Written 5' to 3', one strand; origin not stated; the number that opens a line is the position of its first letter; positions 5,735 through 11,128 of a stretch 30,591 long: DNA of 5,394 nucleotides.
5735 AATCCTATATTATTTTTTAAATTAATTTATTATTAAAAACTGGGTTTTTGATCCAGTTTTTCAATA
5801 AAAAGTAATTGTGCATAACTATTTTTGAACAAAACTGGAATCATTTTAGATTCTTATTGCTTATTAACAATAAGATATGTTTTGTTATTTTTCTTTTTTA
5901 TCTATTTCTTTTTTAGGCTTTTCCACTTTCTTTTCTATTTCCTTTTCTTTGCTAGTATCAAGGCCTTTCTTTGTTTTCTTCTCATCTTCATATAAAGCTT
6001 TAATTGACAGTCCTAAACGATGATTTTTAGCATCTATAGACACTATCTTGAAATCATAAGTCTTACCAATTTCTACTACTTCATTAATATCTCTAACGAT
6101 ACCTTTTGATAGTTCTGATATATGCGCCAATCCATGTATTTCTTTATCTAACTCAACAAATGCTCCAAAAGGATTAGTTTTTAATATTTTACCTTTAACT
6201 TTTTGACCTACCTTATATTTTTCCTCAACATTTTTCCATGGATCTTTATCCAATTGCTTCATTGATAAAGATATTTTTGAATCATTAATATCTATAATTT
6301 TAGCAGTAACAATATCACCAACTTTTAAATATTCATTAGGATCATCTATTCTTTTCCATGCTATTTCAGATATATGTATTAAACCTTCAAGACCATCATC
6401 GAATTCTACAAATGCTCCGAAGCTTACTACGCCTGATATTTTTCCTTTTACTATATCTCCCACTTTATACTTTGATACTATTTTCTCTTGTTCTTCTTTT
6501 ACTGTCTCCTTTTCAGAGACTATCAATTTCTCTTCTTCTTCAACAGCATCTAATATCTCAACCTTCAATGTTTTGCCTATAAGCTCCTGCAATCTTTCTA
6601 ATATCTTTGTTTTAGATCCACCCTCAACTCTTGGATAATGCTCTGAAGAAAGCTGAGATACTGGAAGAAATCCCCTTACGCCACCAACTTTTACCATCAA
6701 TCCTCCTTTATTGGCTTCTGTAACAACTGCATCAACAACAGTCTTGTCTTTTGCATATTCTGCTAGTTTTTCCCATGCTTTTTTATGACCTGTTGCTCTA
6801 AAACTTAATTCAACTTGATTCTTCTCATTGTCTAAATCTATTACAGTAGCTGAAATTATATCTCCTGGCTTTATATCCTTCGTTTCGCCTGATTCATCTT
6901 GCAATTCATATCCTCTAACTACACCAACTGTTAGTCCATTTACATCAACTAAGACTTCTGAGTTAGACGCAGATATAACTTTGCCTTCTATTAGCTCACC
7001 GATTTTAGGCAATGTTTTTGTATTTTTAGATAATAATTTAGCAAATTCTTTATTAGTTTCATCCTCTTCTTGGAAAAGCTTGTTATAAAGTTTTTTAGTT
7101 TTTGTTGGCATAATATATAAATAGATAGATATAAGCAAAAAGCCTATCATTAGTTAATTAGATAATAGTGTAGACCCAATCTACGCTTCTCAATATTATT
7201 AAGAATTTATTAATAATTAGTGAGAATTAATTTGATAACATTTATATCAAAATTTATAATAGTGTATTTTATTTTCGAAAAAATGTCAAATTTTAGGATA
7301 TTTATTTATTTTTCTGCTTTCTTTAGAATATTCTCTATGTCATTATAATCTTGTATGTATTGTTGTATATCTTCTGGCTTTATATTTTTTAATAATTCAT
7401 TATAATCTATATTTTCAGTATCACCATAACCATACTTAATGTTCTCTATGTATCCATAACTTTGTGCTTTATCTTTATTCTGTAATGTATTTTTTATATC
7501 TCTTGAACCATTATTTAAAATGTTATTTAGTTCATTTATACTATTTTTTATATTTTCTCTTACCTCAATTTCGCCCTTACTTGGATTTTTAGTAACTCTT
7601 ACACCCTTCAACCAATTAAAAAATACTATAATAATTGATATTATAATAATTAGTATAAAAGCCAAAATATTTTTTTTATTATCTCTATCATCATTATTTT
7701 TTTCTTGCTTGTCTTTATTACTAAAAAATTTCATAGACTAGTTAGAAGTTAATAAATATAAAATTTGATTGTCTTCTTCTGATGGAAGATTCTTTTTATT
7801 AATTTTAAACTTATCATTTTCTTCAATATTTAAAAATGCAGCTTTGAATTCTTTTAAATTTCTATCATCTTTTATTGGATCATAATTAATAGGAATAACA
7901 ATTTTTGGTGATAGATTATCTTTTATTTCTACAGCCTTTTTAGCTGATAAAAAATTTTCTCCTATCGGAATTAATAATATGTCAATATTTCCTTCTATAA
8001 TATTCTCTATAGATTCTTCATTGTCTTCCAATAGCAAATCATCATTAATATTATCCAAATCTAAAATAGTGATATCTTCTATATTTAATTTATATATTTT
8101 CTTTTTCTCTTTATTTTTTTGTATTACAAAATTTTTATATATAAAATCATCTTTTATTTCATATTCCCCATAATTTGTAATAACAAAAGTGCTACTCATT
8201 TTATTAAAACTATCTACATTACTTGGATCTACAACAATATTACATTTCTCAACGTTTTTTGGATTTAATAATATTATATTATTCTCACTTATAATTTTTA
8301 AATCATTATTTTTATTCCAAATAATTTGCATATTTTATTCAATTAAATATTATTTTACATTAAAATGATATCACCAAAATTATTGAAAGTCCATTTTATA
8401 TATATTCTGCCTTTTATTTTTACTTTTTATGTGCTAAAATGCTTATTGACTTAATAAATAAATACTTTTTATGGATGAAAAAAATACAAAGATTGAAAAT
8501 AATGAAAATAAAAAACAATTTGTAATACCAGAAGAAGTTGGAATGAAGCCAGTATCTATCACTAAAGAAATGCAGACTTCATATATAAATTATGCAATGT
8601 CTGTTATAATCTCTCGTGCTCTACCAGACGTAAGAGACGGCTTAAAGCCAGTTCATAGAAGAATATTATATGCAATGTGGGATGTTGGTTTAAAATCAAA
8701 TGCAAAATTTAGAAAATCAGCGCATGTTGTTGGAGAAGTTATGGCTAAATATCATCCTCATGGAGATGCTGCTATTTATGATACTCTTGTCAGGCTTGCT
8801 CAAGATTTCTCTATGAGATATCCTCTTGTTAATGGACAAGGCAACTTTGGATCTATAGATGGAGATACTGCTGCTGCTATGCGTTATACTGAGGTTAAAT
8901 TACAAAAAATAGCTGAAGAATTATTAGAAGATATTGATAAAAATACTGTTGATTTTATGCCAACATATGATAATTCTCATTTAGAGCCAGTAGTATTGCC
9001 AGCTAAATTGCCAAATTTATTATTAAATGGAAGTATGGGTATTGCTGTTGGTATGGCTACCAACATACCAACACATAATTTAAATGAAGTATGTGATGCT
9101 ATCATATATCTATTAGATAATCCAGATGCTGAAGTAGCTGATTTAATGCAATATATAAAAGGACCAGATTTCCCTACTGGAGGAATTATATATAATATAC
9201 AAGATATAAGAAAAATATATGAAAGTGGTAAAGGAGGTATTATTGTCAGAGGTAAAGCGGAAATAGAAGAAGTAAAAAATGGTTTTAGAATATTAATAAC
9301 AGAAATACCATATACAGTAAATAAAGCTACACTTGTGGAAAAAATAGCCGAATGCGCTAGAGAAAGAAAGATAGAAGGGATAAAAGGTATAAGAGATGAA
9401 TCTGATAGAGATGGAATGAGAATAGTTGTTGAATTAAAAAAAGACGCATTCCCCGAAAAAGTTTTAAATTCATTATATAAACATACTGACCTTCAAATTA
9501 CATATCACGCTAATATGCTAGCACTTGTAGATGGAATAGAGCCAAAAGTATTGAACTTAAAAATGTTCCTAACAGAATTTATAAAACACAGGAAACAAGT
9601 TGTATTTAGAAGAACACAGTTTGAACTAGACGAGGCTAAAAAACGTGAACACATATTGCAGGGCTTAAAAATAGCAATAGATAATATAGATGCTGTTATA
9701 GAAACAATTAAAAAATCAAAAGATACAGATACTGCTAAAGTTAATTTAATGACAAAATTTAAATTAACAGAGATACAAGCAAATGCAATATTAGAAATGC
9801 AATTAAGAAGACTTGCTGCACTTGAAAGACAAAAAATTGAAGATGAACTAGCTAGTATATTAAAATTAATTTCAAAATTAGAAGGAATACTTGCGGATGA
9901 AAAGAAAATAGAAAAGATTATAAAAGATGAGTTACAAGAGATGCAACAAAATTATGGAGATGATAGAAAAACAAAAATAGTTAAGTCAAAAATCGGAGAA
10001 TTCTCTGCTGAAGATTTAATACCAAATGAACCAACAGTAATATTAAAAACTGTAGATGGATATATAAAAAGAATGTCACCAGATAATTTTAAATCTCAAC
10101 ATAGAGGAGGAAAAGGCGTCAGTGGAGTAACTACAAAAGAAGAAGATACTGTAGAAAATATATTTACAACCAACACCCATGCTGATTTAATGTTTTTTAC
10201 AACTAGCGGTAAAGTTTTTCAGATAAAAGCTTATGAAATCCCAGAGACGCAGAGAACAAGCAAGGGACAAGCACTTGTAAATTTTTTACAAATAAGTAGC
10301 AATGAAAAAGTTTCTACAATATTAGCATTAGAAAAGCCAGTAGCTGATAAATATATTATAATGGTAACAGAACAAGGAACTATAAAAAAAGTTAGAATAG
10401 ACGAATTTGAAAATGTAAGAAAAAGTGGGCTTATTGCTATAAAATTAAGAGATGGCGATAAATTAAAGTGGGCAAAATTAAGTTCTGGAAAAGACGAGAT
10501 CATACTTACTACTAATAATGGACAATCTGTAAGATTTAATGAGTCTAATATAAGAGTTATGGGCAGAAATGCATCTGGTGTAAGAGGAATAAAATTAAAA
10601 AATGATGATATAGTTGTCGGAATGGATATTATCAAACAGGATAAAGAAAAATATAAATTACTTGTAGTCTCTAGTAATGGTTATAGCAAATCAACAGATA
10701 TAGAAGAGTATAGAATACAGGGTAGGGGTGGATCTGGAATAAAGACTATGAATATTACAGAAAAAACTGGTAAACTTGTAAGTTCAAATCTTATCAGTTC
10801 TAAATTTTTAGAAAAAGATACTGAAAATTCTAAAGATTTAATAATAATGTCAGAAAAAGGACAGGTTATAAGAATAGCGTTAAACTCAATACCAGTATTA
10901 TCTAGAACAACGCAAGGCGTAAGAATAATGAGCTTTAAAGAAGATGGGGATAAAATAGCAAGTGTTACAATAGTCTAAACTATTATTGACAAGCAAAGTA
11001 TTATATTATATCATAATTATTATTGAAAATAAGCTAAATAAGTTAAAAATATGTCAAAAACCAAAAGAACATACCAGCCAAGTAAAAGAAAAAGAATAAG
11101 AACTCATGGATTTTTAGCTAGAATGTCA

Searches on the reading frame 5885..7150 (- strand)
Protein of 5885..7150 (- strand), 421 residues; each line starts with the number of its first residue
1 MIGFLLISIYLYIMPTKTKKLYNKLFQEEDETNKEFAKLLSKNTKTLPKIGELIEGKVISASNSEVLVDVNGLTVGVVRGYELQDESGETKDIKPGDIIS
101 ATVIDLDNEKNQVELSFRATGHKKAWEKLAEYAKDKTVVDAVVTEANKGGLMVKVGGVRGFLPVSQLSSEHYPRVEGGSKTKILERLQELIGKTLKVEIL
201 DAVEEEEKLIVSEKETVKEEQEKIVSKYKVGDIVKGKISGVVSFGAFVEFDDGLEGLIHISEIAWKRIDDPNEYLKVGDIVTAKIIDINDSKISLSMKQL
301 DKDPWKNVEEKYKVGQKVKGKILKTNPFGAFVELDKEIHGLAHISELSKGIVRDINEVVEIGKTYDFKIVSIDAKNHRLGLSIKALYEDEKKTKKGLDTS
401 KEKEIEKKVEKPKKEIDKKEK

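Call 12: search_protein_families(library=pfam, proteins=[window:5885-7150:-], max_evalue=0.001)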
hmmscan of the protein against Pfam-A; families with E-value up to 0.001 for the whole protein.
window:5885-7150:- (421 aa): 6 families
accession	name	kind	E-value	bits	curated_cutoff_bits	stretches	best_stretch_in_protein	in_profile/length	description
PF00575.29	S1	-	5.2e-50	168.2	22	4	227-298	1-74/74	S1 RNA binding domain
PF23459.1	S1_RRP5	-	2.5e-19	70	27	1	51-117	4-72/72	RRP5 S1 domain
PF21710.3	Spt6_S1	-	3.2e-11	43.8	27.5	0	322-383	24-86/91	Spt6, S1/OB domain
PF17092.11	PCB_OB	-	1.2e-06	29.7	27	0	114-168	9-65/111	Penicillin-binding protein OB-like domain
PF13509.12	S1_2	-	5.9e-06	26.7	21.8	0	277-320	1-46/61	S1 domain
PF10447.15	EXOSC1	-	0.00038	21.6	21.2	0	167-238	42-109/112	Exosome component EXOSC1/CSL4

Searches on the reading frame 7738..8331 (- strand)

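Call 12: search_protein_families(library=pfam, proteins=[window:7738-8331:-], max_evalue=0.001)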
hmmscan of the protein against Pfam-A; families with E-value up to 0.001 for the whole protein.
window:7738-8331:- (197 aa): 1 family
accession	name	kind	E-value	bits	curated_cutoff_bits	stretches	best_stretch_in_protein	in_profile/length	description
PF13483.12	Lactamase_B_3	-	2.2e-05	24.9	24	1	18-148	38-159/160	Beta-lactamase superfamily domain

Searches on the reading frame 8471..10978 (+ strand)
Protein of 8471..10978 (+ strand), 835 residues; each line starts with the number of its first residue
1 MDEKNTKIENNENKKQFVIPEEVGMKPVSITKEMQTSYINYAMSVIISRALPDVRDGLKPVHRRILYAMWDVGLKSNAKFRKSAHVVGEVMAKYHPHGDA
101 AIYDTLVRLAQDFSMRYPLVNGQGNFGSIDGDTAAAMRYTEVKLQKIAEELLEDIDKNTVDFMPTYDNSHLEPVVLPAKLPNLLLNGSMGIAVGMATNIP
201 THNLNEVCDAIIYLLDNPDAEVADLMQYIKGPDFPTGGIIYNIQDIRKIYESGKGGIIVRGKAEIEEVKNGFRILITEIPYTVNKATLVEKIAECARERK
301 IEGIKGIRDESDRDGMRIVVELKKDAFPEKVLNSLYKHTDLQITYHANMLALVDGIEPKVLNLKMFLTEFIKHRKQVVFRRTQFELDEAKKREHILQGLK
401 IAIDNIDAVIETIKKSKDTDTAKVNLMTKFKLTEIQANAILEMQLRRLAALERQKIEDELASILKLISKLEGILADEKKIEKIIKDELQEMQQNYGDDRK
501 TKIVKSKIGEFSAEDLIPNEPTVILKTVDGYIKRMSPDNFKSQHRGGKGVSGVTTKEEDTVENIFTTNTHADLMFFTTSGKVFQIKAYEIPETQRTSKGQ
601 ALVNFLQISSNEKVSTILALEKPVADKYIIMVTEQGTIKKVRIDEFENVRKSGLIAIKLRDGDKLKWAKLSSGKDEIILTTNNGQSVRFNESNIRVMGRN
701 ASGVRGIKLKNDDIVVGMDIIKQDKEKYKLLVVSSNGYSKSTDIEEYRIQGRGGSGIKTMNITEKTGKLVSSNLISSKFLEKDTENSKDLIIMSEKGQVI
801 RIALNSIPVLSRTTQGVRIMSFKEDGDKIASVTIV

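Call 12: search_protein_families(library=pfam, proteins=[window:8471-10978:+], max_evalue=0.001)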
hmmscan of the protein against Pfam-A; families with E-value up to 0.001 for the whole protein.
window:8471-10978:+ (835 aa): 2 families
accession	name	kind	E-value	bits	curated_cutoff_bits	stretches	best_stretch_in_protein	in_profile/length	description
PF00521.26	DNA_topoisoIV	-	1.4e-168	561.8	31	1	49-489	1-432/432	DNA gyrase/topoisomerase IV, subunit A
PF03989.18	DNA_gyraseA_C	-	4.5e-71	234.5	27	6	675-721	1-47/48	DNA gyrase C-terminal domain, beta-propeller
